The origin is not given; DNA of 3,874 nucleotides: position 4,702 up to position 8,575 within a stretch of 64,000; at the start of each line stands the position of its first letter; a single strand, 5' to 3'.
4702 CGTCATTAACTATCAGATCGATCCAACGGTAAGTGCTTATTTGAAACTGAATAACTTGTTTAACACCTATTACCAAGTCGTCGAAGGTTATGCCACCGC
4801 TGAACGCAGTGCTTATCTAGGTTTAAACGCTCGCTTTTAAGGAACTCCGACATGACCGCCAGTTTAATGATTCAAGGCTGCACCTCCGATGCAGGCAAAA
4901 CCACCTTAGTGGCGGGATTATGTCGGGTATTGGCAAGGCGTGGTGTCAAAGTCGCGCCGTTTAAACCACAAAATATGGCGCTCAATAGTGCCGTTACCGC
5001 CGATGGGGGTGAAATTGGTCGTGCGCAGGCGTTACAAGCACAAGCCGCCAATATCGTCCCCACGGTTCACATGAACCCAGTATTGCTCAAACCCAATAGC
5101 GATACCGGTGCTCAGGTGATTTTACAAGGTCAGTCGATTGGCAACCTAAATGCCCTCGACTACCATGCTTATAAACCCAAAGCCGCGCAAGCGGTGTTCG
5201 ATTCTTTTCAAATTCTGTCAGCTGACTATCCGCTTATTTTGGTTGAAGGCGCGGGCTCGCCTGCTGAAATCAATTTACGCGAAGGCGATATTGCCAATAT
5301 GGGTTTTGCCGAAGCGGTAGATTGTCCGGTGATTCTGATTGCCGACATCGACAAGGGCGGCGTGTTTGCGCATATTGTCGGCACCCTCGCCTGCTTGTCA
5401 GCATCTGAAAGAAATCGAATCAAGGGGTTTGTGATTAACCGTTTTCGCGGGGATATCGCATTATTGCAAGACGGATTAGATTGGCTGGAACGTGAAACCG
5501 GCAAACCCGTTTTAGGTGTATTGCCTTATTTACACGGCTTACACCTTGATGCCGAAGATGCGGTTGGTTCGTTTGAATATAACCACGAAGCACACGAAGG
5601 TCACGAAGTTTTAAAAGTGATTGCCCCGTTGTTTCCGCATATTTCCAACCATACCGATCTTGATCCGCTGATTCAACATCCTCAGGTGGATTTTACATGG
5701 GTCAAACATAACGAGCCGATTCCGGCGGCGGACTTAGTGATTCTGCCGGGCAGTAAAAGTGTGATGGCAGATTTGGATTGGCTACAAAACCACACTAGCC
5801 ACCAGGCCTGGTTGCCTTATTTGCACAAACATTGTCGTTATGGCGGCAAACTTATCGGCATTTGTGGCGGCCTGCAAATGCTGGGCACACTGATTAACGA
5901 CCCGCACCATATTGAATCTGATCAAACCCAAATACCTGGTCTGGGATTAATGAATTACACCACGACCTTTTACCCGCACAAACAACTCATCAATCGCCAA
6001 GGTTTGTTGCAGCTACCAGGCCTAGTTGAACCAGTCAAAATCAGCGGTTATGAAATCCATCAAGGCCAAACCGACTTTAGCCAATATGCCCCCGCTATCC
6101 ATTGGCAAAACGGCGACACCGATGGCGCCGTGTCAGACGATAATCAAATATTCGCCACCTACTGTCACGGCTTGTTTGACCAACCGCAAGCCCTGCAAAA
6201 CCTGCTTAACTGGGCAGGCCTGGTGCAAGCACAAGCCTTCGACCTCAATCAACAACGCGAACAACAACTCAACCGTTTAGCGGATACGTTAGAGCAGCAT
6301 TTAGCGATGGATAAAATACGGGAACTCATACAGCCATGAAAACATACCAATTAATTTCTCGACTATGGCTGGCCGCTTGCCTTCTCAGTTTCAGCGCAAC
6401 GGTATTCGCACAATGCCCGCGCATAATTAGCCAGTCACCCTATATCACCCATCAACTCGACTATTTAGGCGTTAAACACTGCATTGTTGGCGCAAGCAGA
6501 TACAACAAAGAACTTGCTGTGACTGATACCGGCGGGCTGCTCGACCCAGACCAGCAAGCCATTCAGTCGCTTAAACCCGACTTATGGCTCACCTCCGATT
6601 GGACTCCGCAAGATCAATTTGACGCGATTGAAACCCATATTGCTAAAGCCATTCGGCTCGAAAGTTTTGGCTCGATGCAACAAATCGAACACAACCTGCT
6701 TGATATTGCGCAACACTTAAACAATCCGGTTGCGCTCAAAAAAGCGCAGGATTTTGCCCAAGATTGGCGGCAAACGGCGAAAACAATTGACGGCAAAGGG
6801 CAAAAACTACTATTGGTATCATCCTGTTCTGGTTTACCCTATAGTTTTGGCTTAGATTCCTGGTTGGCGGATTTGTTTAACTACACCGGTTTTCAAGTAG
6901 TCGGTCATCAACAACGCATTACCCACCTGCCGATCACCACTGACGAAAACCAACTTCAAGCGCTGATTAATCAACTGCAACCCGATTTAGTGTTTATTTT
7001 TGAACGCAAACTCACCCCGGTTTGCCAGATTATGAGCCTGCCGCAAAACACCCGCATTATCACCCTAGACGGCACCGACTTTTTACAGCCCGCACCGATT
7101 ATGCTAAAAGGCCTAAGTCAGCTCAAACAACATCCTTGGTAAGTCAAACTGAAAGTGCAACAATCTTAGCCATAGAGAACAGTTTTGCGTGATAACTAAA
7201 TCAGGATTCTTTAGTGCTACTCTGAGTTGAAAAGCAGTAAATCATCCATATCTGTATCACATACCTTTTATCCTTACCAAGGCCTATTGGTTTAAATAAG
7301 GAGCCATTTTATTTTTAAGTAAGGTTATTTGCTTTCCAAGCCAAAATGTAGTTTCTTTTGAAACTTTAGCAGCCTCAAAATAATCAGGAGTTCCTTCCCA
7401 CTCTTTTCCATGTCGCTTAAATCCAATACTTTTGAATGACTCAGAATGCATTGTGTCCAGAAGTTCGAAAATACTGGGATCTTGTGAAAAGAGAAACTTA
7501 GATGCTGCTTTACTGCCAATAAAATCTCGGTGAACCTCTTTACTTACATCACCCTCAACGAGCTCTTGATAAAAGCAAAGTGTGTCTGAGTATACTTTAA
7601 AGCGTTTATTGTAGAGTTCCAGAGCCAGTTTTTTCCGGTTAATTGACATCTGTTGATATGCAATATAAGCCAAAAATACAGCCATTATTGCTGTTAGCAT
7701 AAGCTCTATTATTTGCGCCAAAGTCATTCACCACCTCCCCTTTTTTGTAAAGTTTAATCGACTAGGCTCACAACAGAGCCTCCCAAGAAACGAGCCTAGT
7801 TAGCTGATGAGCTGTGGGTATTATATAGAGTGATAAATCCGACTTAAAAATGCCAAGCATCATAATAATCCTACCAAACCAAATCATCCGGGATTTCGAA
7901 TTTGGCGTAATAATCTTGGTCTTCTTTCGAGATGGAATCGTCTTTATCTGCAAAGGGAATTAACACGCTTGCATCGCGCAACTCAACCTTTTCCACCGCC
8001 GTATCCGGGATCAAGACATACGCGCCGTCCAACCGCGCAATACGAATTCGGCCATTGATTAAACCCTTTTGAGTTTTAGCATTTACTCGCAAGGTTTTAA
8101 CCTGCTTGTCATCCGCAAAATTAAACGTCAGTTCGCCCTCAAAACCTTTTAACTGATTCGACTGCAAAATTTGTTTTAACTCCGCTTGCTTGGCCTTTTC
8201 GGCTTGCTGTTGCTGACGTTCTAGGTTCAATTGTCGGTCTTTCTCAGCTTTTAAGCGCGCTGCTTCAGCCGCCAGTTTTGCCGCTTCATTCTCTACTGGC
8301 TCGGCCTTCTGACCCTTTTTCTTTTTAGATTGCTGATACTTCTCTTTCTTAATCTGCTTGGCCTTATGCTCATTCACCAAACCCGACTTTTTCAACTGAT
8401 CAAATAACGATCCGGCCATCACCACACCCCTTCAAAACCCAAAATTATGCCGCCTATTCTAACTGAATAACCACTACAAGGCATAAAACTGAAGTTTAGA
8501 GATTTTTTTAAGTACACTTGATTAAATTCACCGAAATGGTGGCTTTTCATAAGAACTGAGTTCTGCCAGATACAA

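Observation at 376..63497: Hyper-abundant self-complementary motif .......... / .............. scattered through genes and spacers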

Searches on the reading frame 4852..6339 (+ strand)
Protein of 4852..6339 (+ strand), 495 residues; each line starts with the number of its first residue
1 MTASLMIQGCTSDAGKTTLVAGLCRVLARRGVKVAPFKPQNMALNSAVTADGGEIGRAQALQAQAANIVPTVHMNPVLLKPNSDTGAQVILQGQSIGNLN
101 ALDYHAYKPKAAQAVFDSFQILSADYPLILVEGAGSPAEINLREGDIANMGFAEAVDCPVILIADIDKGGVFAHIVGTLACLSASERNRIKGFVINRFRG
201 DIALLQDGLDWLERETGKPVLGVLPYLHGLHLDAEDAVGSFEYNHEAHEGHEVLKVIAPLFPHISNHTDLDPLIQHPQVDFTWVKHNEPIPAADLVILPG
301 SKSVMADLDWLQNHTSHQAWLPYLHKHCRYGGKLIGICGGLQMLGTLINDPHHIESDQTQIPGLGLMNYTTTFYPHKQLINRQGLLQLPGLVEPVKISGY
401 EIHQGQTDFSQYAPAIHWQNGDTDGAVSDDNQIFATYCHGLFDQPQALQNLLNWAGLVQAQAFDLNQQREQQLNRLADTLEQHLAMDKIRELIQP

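Call 47: search_protein_families(library=ncbifam, proteins=[window:4852-6339:+], max_evalue=0.00001)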
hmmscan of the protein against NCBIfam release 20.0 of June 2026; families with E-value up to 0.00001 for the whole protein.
window:4852-6339:+ (495 aa): 6 families
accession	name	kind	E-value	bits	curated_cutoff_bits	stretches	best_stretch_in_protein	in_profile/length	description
NF001989.1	PRK00784.1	equivalog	5e-194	645.4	273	1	4-493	2-479/480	cobyric acid synthase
TIGR00313.1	cobQ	equivalog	2.6e-142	475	309.9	1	5-487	1-475/477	cobyric acid synthase CobQ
NF002204.1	PRK01077.1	equivalog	7e-16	58.1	254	0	4-38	3-37/420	cobyrinic acid a,c-diamide synthase CobB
NF004921.0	PRK06278.1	equivalog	7e-08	31.8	354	0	121-197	314-393/482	cobyrinic acid a,c-diamide synthase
NF033195.1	F430_CfbB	exception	9.2e-08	31.3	560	0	5-38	2-34/451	Ni-sirohydrochlorin a,c-diamide synthase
TIGR00379.1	cobB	subfamily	1e-07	31.2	261.4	0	6-38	3-35/449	cobyrinic/hydrogenobyrinic acid a,c-diamide synthase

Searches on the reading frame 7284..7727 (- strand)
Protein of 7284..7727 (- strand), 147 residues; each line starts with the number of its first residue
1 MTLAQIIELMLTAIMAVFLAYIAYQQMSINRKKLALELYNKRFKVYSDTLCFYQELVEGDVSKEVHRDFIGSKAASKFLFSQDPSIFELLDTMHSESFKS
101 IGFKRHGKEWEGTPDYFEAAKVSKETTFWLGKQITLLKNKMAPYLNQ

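Call 48: search_protein_families(library=pfam, proteins=[window:7284-7727:-], max_evalue=0.000001)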
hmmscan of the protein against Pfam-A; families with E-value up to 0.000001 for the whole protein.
window:7284-7727:- (147 aa): 0 families

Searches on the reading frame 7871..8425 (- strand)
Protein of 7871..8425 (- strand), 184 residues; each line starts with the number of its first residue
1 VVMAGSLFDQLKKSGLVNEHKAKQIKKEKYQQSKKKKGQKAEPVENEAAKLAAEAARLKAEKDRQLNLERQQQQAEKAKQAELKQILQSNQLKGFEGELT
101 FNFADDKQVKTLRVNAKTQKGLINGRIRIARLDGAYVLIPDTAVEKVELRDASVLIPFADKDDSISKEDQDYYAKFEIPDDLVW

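Call 48: search_protein_families(library=pfam, proteins=[window:7871-8425:-], max_evalue=0.000001)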
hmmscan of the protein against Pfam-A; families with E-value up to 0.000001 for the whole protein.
window:7871-8425:- (184 aa): 1 family
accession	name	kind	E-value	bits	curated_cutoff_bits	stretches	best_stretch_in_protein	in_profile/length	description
PF09831.14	DUF2058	-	4.6e-50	170.6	25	1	6-184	1-174/174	Uncharacterized protein conserved in bacteria (DUF2058)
